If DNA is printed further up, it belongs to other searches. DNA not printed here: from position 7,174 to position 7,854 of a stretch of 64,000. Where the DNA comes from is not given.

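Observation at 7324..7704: Minimal SET-domain methyltransferase in a phage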

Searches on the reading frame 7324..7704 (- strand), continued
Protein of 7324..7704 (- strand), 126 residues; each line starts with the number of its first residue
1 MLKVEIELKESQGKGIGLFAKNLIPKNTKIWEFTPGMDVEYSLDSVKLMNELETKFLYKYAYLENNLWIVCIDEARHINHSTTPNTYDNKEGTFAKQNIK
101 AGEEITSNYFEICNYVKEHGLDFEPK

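Call 29: find_homologous_proteins(query=A1, max_evalue=0.00001)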
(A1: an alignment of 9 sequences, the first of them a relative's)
Query A1 (9 sequences) (126 aa, profile of the alignment): 2396 proteins with E <= 0.00001 among 4146 candidates; the best 120 are listed.
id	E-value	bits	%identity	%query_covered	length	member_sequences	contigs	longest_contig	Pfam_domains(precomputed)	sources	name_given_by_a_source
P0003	1.0e-53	199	51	89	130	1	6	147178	PF00856.34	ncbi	ncbi:MAG: SET domain-containing protein [Bacteroidia bacterium]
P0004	1.5e-52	195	50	89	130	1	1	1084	PF00856.34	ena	-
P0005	7.3e-52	192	49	89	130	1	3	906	PF00856.34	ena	-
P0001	1.3e-51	192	100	100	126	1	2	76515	PF00856.34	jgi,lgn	-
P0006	2.3e-49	184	43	88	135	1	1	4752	PF00856.34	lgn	-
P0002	4.8e-49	183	63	98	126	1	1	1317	PF00856.34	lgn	-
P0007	1.2e-46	176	42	89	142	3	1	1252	PF00856.34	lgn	-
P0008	5.2e-46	174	40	88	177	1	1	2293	PF00856.34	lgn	-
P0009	8.1e-45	170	41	87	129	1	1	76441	PF00856.34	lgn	-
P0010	2.1e-44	168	44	88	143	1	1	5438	PF00856.34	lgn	-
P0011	3.3e-44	168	36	87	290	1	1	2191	PF08666.18,PF00856.34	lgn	-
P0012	7.2e-44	167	41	89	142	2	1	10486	PF00856.34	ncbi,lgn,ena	-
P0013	7.4e-44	167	38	87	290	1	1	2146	PF00856.34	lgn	-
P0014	1.4e-43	166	41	87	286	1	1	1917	PF00856.34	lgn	-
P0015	1.6e-42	162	39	88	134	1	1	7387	PF00856.34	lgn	-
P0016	3.1e-42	161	49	88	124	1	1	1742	PF00856.34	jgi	jgi:SET domain-containing protein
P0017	4.0e-42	161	39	87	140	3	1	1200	PF00856.34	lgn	-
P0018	4.1e-42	161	45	87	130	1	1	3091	PF00856.34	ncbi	-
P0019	4.4e-42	161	47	95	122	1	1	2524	PF00856.34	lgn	-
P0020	4.7e-42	161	39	88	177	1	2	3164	PF00856.34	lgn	-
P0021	1.0e-41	160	44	87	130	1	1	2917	PF00856.34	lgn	-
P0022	1.1e-41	160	37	88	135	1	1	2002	PF00856.34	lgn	-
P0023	1.2e-41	159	42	87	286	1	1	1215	PF00856.34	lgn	-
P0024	1.3e-41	159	43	88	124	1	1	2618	PF00856.34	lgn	-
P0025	2.0e-41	159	38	83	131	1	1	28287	PF00856.34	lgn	-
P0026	3.3e-41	158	42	96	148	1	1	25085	PF00856.34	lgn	-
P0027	4.2e-41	158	46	88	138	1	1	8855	PF00856.34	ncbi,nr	ncbi:MAG: SET domain-containing protein [Nitrospinae bacterium]|nr:SET domain-containing protein [Ni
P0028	5.4e-41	157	39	88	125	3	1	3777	PF00856.34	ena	-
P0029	6.6e-41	157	42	89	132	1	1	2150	PF00856.34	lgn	-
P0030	8.7e-41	157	38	89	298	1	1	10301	PF08666.18,PF00856.34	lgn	-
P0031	1.2e-40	156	39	87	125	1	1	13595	PF00856.34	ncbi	-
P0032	1.7e-40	156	43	87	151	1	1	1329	PF00856.34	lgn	-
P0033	1.9e-40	156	40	87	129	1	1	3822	PF00856.34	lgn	-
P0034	2.4e-40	155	41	77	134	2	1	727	PF00856.34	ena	-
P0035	4.2e-40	154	31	90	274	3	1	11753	PF00856.34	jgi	jgi:uncharacterized protein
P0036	4.5e-40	154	42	89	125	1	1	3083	PF00856.34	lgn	-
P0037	1.1e-39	153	40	92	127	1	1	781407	PF00856.34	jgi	jgi:SET domain-containing protein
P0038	1.2e-39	153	35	100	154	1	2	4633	PF00856.34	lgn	-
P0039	1.3e-39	153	38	100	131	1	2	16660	PF00856.34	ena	-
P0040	1.3e-39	153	45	88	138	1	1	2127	PF00856.34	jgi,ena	-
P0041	1.3e-39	153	42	87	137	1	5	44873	PF00856.34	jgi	jgi:SET domain-containing protein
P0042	1.3e-39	153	40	89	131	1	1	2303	PF00856.34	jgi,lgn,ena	-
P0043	2.2e-39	152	39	87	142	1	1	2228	PF00856.34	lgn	-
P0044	2.4e-39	152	44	95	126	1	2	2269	PF00856.34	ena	-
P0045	2.8e-39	152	41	87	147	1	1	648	PF00856.34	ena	-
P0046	4.3e-39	151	43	87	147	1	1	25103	PF00856.34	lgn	-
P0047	4.8e-39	151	41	87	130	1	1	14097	PF00856.34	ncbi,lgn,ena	-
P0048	5.1e-39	151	38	87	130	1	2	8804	PF00856.34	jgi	jgi:SET domain-containing protein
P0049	6.9e-39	151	36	89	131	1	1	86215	PF00856.34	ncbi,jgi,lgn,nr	ncbi:MAG: uncharacterized protein QOE22_322 [Candidatus Parcubacteria bacterium]|jgi:SET domain-cont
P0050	7.0e-39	151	39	89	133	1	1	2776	PF00856.34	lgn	-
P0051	8.1e-39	150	39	87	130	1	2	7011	PF00856.34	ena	-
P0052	9.5e-39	150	43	84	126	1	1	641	PF00856.34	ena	-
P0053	1.1e-38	150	39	94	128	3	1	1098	PF00856.34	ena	-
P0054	1.1e-38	150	38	87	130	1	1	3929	PF00856.34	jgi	jgi:SET domain-containing protein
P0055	1.1e-38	150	41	87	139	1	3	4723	PF00856.34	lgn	-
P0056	1.2e-38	150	37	94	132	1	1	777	PF00856.34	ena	-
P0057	1.2e-38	150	42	87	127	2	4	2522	PF00856.34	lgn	-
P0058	1.3e-38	150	37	89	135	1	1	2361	PF00856.34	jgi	jgi:uncharacterized protein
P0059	1.4e-38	150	42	89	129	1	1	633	PF00856.34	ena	-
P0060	1.5e-38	149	41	87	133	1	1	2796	PF00856.34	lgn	-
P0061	1.6e-38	149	42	87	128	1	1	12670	PF00856.34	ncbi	-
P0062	1.6e-38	149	37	89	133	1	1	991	PF00856.34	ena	-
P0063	1.7e-38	149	40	88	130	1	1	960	PF00856.34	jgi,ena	-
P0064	1.7e-38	149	43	89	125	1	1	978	PF00856.34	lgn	-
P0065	1.7e-38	149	42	87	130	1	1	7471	PF00856.34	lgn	-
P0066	1.9e-38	149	44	87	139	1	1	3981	PF00856.34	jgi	jgi:uncharacterized protein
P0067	2.0e-38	149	42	87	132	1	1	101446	PF00856.34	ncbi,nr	ncbi:SET domain-containing protein-lysine N-methyltransferase [Patescibacteria group bacterium]|nr:M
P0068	2.1e-38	149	40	87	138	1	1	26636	PF00856.34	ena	-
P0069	2.1e-38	149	38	87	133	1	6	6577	PF00856.34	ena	-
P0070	2.1e-38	149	44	88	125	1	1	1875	PF00856.34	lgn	-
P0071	2.3e-38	149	38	98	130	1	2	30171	PF00856.34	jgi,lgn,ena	-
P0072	2.3e-38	149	40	87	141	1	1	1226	PF00856.34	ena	-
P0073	2.5e-38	149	38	87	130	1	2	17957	PF00856.34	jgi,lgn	jgi:SET domain-containing protein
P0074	2.9e-38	149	36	87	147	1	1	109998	PF00856.34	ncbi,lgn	-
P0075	3.2e-38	148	40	88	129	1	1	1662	PF00856.34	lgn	-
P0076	3.6e-38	148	34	94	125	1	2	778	PF00856.34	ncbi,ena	-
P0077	4.3e-38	148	33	89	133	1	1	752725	PF00856.34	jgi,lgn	jgi:SET domain-containing protein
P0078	4.5e-38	148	40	94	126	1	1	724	PF00856.34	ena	-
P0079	4.8e-38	148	40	98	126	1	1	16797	PF00856.34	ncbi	-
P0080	5.3e-38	148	36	98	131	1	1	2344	PF00856.34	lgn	-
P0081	6.0e-38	148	43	87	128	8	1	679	PF00856.34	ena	-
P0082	6.0e-38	147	45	88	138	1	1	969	PF00856.34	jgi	jgi:hypothetical protein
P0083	6.1e-38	147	41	87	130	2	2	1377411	PF00856.34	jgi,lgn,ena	jgi:hypothetical protein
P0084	6.1e-38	147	38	96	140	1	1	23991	PF00856.34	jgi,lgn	jgi:hypothetical protein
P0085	7.2e-38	147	45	89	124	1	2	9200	PF00856.34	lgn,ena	-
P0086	8.0e-38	147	43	94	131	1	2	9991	PF00856.34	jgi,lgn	-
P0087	8.1e-38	147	38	98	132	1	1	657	PF00856.34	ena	-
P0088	8.8e-38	147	39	87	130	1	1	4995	PF00856.34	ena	-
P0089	1.0e-37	147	39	87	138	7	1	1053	PF00856.34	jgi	jgi:uncharacterized protein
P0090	1.1e-37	147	39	87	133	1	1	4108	PF00856.34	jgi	jgi:SET domain-containing protein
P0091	1.4e-37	146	37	89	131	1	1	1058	PF00856.34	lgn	-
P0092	1.5e-37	146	39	87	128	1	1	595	PF00856.34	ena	-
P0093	1.6e-37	146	42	87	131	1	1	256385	PF00856.34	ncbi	-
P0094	1.7e-37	146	39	87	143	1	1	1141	PF00856.34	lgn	-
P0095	2.0e-37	146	47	87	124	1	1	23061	PF00856.34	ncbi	-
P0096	2.1e-37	146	37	89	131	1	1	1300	PF00856.34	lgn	-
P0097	2.2e-37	146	39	88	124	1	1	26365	PF00856.34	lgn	-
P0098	2.2e-37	146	44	87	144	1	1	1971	PF00856.34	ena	-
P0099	2.2e-37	146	39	87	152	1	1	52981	PF00856.34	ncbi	-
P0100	2.2e-37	146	50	87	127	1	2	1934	PF00856.34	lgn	-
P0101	2.5e-37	146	39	88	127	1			PF00856.34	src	-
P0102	2.7e-37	145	44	87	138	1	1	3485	PF00856.34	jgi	jgi:uncharacterized protein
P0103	2.8e-37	145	39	88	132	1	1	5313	PF00856.34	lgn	-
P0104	2.9e-37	145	36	98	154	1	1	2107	PF00856.34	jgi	jgi:SET domain-containing protein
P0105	2.9e-37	145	38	87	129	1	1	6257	PF00856.34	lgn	-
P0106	3.0e-37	145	37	94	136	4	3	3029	PF00856.34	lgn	-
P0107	3.1e-37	145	38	89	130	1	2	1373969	PF00856.34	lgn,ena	-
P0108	3.2e-37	145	47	87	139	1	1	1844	PF00856.34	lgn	-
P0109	3.5e-37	145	40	87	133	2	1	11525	PF00856.34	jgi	jgi:SET domain-containing protein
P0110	3.6e-37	145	38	89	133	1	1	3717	PF00856.34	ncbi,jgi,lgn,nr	ncbi:SET domain-containing protein [Candidatus Kaiserbacteria bacterium]|nr:SET domain-containing pr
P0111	4.1e-37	145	47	87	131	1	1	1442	PF00856.34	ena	-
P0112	4.2e-37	145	39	94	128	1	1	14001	PF00856.34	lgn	-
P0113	4.4e-37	145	33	89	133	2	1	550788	PF00856.34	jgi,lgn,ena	-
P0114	4.5e-37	145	35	88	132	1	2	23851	PF00856.34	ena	-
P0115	4.6e-37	145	40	87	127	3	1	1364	PF00856.34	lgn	-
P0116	4.7e-37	145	37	100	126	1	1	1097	PF00856.34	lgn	-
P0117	5.4e-37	144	38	87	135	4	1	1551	PF00856.34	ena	-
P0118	5.8e-37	144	39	87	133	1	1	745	PF00856.34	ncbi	-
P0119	5.8e-37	144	41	87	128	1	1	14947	PF00856.34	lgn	-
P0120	5.9e-37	144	40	87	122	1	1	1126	PF00856.34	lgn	-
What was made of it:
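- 2,396 clusters at E<=1e-5, mostly 125-140 aa with only the SET domain (call 29).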

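Call 32: search_solved_structures(query=A2, max_evalue=0.01, show_alignments=2)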
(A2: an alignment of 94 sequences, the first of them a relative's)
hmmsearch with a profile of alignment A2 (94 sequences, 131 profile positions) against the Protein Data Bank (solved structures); distinct sequences matched with E-value up to 0.01: 121 (the best 60 are shown).
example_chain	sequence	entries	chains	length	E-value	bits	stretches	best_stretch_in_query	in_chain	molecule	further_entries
4z4p_A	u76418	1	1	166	3.7e-15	59.1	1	6-123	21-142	Histone-lysine N-methyltransferase 2D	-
5f59_A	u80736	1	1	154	1.1e-14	57.6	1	6-123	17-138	Histone-lysine N-methyltransferase 2C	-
5f6k_C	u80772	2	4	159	1.2e-14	57.4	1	6-123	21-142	Histone-lysine N-methyltransferase 2C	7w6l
6kiw_K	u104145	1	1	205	2.2e-14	56.6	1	6-123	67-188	Histone-lysine N-methyltransferase 2C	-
7u5v_A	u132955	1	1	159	7e-14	54.9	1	8-118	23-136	Histone-lysine N-methyltransferase 2A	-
2w5y_A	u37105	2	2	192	8.2e-14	54.7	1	9-118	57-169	HISTONE-LYSINE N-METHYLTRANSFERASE HRX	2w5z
6kiu_K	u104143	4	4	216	1.1e-13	54.3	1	9-118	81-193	Histone-lysine N-methyltransferase 2A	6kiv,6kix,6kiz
7ud5_K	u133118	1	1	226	1.2e-13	54.1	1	9-118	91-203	cDNA FLJ56846, highly similar to Zinc finger protein HRX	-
9yle_K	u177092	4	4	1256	1.6e-13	53.8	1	6-123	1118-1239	[histone H3]-lysine(4) N-methyltransferase,Histone-lysine N-methyltransferase 2D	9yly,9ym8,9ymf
9yl3_K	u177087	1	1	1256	1.6e-13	53.8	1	6-123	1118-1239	[histone H3]-lysine(4) N-methyltransferase,Histone-lysine N-methyltransferase 2D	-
5f5e_A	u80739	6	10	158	5.1e-13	52.2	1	9-118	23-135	Histone-lysine N-methyltransferase 2A | Histone-lysine N-methyltransferase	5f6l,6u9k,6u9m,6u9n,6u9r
7w67_C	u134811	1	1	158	8.2e-13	51.5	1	9-118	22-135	Histone-lysine N-methyltransferase 2A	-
7w6a_C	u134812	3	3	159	8.3e-13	51.5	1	9-118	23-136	Histone-lysine N-methyltransferase 2A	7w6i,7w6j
6pwv_C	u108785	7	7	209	1e-12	51.2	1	9-118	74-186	Histone-lysine N-methyltransferase 2A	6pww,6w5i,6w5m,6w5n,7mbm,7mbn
7bre_B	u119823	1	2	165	8.4e-12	48.2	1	9-118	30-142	Histone-lysine N-methyltransferase 2B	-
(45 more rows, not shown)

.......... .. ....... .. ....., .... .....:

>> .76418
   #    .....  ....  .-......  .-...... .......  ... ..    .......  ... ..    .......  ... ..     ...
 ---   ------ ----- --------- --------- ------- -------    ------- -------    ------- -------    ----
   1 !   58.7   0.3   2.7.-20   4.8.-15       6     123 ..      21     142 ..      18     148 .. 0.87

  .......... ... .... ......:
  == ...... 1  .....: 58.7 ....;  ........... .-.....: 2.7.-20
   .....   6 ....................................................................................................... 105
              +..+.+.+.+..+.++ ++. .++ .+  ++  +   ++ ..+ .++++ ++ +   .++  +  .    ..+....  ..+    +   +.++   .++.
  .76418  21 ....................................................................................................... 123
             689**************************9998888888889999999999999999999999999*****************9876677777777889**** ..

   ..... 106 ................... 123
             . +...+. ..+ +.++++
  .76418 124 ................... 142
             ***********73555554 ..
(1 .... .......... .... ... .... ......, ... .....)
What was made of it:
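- Checked: A family profile hits KMT2/MLL SET domains in the PDB at E=4e-15 (call 32).
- A profile-to-PDB search hits KMT2/MLL/EZH2/NSD SET domains at E down to 4e-15 (call 32).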

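Call 39: predict_structure(alignment_id=A2)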
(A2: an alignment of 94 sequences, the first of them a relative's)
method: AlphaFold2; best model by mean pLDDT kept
length: 126 residues; sequences in the alignment: 94
mean_pLDDT: 92.3   pTM: 0.83
mean pLDDT of the five models: 92.3, 90.3, 88.3, 87.8, 86.5
residues with pLDDT >= 90: 99; 70-90: 22; 50-70: 3; < 50: 2
segments of 3 or more residues with pLDDT < 50: none
pLDDT, mean of each block of 10 residues (from residue 1): 98 93 99 93 95 90 91 94 95 98 96 86 58
secondary structure, 60 per line:
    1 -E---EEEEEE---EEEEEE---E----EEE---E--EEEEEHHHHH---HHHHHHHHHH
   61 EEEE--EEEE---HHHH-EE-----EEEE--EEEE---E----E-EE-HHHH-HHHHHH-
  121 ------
elements in order: E6-11 E15-20 E29-31 E38-42 H43-47 H51-60 E61-64 E67-70 H74-77 E86-89 E92-95 H109-112 H114-119
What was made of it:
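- On SET domain superfamily (Pfam PF00856): AF2 pLDDT 92.3 and pTM 0.83 (call 39).
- The AF2 model has pLDDT 92.3 (call 39).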

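Call 43: fold_search(model_id=the predicted structure, library=pdb)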
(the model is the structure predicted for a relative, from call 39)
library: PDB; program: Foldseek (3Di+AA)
matches with E <= 10: 522; with E <= 0.001: 323
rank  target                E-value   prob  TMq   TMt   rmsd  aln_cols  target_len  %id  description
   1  5h6z_A                3.7e-07  1.00  0.65  0.66   3.8       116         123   22  Crystal structure of Set7, a novel histone methyltransferase in Schizossacharomyces pombe (released 2017-11-22)
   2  5h6z_B                5.6e-07  1.00  0.65  0.68   3.2       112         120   22  Crystal structure of Set7, a novel histone methyltransferase in Schizossacharomyces pombe (released 2017-11-22)
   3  8fyh_A                7.1e-07  1.00  0.69  0.19   3.1       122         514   27  G4 RNA-mediated PRC2 dimer (released 2023-10-04)
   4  9c8u_A                7.5e-07  1.00  0.67  0.20   3.0       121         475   27  Human PRC2 - RvLEAM (short) (1:6 molar ratio), cross-linked 10 min (released 2024-09-04)
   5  5ij7_B                1.1e-06  1.00  0.69  0.21   3.1       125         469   26  Structure of Hs/AcPRC2 in complex with a pyridone inhibitor (released 2016-05-04)
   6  5ij7_A                1.2e-06  1.00  0.69  0.21   3.1       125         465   26  Structure of Hs/AcPRC2 in complex with a pyridone inhibitor (released 2016-05-04)
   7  7u5v_A                1.4e-06  1.00  0.61  0.62   4.4       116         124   27  Crystal structure of the Mixed Lineage Leukaemia (MLL1) SET Domain with the cofactor product S-Adenosylhomocysteine an (released 2023-09-27)
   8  3kma_A                1.4e-06  1.00  0.64  0.75   3.5       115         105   23  Crystal Structure of vSET under Condition A (released 2010-11-10)
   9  7td5_A                1.6e-06  1.00  0.69  0.20   4.4       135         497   27  Structure of human PRC2-EZH1 containing phosphorylated SUZ12 (released 2022-11-16)
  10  4ij8_A                1.8e-06  1.00  0.55  0.45   6.1       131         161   21  Crystal structure of the complex of SETD8 with SAM (released 2013-01-16)
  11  6u9n_B                1.9e-06  1.00  0.61  0.54   4.6       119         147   26  MLL1 SET N3861I/Q3867L bound to inhibitor 14 (TC-5139) (released 2020-07-01)
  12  7td5_F                2.3e-06  1.00  0.69  0.22   4.9       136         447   26  Structure of human PRC2-EZH1 containing phosphorylated SUZ12 (released 2022-11-16)
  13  4ij8_B                2.4e-06  1.00  0.56  0.48   5.9       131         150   21  Crystal structure of the complex of SETD8 with SAM (released 2013-01-16)
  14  6u9m_A                2.6e-06  1.00  0.62  0.53   4.6       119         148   26  MLL1 SET N3861I/Q3867L bound to inhibitor 16 (TC-5109) (released 2020-07-01)
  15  6u9n_A                2.9e-06  1.00  0.62  0.54   7.1       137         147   26  MLL1 SET N3861I/Q3867L bound to inhibitor 14 (TC-5139) (released 2020-07-01)
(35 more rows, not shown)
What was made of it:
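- On SET domain superfamily (Pfam PF00856): There are 323 PDB hits at E<=1e-3, and the 50 listed are all SET domains with TMq 0.52-0.70 (call 43).
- On Chlorovirus vSET: Identity in the Foldseek alignment is 23% (call 43).
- Closest known: Chlorovirus PBCV-1 vSET. Same: The same fold (Foldseek E=1.4e-6, TMt 0.75, call 43).
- Checked: The AF2 model has pLDDT 92.3 and pTM 0.83 (call 39), with 323 Foldseek PDB hits at E<=1e-3; the 50 listed are all SET domains (call 43).
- Its Foldseek PDB matches are S. pombe Set7, EZH2, MLL1, vSET 3kma (TMt 0.75) and SETD8, all at probability 1.00 (call 43).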
